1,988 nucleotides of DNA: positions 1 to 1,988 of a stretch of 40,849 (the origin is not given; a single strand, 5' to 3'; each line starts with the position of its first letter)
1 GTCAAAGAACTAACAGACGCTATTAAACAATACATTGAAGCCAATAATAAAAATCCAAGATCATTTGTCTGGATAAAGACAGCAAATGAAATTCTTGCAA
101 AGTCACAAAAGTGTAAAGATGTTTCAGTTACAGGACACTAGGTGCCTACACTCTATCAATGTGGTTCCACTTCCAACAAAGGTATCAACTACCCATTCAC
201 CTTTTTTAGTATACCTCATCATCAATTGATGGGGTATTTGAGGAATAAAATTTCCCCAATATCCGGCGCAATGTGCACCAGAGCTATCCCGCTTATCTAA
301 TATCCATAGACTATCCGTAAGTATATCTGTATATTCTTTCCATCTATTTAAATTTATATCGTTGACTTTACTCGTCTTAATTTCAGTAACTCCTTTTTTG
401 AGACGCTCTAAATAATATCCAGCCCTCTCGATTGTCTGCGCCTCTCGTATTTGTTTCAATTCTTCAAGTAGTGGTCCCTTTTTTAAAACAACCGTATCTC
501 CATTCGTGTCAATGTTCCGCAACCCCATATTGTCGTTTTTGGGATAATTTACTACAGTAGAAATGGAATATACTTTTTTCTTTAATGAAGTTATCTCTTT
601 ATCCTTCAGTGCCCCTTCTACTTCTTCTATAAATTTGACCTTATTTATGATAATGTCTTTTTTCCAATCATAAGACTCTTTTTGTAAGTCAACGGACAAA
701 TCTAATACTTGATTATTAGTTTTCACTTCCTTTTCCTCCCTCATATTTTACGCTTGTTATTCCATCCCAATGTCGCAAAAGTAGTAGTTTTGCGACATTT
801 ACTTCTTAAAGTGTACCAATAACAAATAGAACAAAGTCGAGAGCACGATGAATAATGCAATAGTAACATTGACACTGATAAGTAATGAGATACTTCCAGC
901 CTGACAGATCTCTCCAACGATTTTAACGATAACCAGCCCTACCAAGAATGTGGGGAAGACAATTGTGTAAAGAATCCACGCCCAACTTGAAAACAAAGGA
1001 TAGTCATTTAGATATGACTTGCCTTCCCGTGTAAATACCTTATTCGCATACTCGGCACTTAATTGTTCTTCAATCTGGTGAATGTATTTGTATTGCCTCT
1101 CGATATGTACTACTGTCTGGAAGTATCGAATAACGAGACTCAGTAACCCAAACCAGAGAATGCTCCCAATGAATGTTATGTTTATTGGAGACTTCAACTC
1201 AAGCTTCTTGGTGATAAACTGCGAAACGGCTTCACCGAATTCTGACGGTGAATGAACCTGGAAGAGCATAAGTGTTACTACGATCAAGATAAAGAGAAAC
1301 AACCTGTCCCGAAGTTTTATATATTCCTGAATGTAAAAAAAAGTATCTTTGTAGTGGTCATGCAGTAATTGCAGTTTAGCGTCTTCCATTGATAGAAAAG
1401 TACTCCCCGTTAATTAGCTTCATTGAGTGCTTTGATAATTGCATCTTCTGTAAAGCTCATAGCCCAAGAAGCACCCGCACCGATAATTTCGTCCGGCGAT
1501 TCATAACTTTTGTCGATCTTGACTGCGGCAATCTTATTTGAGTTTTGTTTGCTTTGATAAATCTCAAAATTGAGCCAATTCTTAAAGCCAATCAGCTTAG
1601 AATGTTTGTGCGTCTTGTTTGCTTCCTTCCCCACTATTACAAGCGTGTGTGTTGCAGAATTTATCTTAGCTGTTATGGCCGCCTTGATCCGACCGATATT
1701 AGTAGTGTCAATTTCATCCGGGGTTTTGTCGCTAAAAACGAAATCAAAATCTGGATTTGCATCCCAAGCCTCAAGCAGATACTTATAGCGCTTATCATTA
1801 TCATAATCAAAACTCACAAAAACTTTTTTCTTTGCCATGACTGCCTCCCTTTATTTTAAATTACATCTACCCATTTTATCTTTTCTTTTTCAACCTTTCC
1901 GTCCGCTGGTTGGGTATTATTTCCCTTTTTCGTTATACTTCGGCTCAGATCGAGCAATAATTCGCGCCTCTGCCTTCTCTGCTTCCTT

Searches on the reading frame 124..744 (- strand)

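Call 53: search_protein_families(library=pfam, proteins=[window:124-744:-], max_evalue=0.00001)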
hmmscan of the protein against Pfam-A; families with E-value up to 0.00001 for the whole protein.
window:124-744:- (206 aa): 1 family
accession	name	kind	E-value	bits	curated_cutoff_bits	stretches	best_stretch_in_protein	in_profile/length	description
PF01555.25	N6_N4_Mtase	-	1.9e-06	28.4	26.7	1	137-202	134-202/221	DNA methylase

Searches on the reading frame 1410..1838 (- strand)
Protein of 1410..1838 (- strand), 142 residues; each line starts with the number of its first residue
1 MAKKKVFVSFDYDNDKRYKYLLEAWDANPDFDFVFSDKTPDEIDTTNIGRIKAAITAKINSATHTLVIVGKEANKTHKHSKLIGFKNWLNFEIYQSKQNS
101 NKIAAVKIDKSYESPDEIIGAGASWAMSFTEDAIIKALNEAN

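Call 53: search_protein_families(library=pfam, proteins=[window:1410-1838:-], max_evalue=0.00001)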
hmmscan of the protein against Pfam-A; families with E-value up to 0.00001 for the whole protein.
window:1410-1838:- (142 aa): 1 family
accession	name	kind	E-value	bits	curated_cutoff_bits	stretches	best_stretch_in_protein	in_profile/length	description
PF08937.16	ThsB_TIR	-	4.8e-10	40.2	21.2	1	7-110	1-97/100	Thoeris protein ThsB, TIR-like domain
